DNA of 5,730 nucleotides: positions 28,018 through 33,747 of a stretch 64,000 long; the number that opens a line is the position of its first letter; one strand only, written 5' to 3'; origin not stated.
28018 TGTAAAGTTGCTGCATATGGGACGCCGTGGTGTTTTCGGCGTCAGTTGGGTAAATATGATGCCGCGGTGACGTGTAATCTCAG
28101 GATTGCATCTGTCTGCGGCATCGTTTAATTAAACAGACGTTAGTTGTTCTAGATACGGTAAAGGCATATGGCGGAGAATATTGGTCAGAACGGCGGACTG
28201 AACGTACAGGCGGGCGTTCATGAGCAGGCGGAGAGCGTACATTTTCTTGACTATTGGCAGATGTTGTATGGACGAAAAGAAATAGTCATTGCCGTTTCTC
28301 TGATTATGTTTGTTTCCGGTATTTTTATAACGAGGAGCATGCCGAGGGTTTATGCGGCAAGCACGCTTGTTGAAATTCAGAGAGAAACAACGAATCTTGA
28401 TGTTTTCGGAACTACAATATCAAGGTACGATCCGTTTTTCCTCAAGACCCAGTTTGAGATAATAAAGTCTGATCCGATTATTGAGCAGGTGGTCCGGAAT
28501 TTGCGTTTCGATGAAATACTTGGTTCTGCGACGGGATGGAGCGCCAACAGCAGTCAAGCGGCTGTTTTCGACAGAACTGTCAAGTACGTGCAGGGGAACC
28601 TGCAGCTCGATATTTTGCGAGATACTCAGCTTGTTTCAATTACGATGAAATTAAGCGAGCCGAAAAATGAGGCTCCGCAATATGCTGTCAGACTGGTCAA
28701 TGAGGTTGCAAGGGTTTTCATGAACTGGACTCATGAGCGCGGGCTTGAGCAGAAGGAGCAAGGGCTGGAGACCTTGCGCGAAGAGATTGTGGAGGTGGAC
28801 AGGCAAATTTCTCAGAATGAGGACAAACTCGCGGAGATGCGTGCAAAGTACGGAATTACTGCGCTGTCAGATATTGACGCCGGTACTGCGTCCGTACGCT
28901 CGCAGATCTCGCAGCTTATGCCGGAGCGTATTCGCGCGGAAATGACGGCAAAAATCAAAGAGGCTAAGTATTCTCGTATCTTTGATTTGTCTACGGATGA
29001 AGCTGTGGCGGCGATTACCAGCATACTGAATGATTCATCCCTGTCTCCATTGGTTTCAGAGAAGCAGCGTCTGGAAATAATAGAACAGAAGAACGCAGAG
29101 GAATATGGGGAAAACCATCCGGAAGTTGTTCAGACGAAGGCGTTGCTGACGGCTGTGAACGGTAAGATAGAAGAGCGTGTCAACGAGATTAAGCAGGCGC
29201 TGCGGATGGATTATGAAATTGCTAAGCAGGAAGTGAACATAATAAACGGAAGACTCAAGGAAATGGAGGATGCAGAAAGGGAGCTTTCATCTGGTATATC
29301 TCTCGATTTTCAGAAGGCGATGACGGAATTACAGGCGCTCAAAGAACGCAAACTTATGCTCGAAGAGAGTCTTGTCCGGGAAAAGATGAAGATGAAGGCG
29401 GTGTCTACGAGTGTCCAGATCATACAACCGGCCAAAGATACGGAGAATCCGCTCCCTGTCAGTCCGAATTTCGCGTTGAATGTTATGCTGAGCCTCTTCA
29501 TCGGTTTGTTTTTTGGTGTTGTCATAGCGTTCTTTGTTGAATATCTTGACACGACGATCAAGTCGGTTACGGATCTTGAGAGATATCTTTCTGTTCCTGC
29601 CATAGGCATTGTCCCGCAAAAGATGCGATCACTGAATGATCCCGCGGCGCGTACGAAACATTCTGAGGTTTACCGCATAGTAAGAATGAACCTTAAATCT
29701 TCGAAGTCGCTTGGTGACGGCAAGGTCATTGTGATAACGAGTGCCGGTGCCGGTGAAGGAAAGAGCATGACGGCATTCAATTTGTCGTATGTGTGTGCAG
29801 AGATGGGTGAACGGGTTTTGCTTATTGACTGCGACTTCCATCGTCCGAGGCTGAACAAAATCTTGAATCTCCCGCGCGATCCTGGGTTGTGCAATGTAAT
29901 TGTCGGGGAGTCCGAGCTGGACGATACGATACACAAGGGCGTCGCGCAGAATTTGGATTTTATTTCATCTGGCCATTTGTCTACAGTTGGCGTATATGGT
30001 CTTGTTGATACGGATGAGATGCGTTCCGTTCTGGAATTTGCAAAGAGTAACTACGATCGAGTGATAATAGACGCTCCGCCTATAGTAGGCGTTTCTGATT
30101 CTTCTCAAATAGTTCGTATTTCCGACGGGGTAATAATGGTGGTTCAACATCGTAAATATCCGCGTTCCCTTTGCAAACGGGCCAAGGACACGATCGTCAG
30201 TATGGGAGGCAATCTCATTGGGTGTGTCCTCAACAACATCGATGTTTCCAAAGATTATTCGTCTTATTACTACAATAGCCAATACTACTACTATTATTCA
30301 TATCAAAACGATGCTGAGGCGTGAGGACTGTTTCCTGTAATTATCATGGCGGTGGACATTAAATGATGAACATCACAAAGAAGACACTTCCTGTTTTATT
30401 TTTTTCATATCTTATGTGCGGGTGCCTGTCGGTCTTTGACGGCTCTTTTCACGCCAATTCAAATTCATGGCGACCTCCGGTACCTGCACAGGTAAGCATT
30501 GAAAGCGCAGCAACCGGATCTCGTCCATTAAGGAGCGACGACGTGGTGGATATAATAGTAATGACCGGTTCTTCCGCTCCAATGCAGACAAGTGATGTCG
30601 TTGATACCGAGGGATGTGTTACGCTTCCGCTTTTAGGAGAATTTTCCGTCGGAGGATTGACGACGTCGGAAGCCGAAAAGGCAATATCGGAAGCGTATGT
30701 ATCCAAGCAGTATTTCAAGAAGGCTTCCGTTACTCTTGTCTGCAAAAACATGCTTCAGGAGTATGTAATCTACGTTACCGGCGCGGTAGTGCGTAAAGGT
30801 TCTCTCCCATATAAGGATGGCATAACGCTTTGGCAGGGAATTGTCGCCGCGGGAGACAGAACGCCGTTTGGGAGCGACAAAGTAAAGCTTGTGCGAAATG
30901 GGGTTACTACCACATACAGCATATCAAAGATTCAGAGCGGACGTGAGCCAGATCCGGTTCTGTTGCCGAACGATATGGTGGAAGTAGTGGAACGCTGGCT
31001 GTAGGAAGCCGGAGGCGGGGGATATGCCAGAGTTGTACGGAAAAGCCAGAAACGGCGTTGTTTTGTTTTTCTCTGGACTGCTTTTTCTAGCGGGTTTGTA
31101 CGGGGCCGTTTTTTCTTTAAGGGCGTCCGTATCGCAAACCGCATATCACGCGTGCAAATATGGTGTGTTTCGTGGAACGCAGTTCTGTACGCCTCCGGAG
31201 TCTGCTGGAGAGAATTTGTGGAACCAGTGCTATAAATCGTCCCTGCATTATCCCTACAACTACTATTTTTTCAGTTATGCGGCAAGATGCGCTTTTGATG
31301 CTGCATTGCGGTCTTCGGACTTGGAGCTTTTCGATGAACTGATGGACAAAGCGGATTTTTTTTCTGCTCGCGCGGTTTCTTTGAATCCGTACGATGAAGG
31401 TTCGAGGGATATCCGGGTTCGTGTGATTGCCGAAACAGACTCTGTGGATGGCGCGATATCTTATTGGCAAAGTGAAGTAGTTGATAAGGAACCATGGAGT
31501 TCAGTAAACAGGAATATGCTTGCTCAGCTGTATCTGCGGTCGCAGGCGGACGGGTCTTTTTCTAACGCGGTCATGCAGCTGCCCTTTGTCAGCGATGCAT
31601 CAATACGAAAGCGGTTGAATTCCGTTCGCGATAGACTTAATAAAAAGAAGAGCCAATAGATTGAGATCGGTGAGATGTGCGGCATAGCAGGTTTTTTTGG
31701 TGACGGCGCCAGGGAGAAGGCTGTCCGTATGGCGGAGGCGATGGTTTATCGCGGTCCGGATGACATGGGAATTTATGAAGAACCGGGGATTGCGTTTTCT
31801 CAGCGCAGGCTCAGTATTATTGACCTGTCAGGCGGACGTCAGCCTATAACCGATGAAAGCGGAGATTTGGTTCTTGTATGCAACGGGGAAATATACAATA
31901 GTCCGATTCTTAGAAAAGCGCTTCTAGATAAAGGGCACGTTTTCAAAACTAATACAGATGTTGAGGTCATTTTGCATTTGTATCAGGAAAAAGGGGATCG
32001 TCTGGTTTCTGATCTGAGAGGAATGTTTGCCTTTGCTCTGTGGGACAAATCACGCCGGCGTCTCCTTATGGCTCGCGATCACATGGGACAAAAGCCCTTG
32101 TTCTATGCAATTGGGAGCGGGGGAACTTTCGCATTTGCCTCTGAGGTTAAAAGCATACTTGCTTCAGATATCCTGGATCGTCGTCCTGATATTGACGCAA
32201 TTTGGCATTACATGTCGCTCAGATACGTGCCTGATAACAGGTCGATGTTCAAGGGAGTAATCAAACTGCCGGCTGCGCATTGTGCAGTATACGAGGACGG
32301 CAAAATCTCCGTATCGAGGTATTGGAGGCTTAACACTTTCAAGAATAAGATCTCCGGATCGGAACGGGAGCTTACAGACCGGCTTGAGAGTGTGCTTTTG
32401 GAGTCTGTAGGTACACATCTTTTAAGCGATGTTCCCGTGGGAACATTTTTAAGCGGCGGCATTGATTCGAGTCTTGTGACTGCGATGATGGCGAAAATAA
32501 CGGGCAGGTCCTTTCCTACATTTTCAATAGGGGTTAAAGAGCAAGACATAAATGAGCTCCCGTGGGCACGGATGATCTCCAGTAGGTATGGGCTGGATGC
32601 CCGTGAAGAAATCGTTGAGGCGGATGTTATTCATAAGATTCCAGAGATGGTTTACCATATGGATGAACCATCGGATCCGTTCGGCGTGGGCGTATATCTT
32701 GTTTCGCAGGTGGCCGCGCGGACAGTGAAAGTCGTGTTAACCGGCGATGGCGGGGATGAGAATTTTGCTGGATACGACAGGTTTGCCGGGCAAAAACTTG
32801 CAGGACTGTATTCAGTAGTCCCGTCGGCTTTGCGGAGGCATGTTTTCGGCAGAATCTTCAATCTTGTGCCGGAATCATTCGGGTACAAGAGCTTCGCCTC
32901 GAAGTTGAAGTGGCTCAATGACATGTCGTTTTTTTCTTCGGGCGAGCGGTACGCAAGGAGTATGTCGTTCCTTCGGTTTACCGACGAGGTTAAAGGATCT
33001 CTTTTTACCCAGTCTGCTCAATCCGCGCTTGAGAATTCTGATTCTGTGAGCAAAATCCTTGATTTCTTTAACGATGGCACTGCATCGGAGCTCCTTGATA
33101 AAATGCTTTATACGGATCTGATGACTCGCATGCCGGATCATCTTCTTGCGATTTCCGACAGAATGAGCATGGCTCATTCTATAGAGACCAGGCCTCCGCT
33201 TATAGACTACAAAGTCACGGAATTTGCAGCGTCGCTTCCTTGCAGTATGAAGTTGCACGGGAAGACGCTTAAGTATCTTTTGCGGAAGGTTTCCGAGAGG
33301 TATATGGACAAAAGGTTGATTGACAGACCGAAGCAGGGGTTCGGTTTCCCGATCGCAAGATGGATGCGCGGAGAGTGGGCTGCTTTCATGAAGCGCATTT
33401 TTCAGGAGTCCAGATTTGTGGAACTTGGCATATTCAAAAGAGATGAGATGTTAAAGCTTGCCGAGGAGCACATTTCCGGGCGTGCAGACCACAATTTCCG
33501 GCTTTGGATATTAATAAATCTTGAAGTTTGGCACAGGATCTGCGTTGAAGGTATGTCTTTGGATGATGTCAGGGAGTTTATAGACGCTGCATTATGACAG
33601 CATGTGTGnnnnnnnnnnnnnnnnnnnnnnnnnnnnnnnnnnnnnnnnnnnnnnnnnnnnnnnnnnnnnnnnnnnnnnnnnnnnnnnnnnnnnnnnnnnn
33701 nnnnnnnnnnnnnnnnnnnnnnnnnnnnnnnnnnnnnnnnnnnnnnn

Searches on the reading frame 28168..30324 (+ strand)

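Call 22: search_protein_families(library=pfam, proteins=[window:28168-30324:+], max_evalue=0.0001)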
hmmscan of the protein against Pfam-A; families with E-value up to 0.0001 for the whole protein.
window:28168-30324:+ (718 aa): 4 families
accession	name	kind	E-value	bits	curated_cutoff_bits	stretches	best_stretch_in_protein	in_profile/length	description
PF13614.12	AAA_31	-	1.6e-17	64.4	27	1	519-664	2-152/177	AAA domain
PF01656.29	CbiA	-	1.7e-08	34.9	25.4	1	521-694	1-86/125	CobQ/CobB/MinD/ParA nucleotide binding domain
PF10609.15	ParA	-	3e-08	33.8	27.1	1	519-689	4-173/246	NUBPL iron-transfer P-loop NTPase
PF13807.11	GNVR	-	3.5e-05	24.1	27.7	0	405-456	30-79/82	G-rich domain on putative tyrosine kinase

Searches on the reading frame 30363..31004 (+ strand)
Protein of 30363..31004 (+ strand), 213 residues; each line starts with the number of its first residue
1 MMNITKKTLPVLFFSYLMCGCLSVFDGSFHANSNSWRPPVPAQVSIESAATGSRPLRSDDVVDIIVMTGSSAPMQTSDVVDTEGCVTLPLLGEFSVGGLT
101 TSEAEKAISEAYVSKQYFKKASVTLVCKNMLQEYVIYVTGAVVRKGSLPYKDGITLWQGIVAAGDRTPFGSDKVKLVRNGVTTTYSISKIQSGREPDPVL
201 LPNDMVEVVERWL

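Call 22: search_protein_families(library=pfam, proteins=[window:30363-31004:+], max_evalue=0.0001)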
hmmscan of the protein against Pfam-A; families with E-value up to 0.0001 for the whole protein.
window:30363-31004:+ (213 aa): 1 family
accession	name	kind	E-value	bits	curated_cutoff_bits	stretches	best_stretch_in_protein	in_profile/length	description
PF02563.21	Poly_export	-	5.5e-12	46.1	28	1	56-125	9-74/77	Polysaccharide biosynthesis/export protein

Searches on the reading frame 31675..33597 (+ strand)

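Call 22: search_protein_families(library=pfam, proteins=[window:31675-33597:+], max_evalue=0.0001)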
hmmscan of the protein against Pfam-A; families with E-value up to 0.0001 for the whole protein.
window:31675-33597:+ (640 aa): 4 families
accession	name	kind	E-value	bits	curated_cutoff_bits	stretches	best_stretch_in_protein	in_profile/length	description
PF00733.27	Asn_synthase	-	4.5e-85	286.8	21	1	237-621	2-354/354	Asparagine synthase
PF13537.11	GATase_7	-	8.2e-44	149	25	1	43-163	1-123/123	Glutamine amidotransferase domain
PF13522.11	GATase_6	-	3.2e-37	127.9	27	1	28-157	1-130/130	Glutamine amidotransferase domain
PF12481.13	DUF3700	-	3.2e-07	30.5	27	1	107-161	122-176/228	Aluminium induced protein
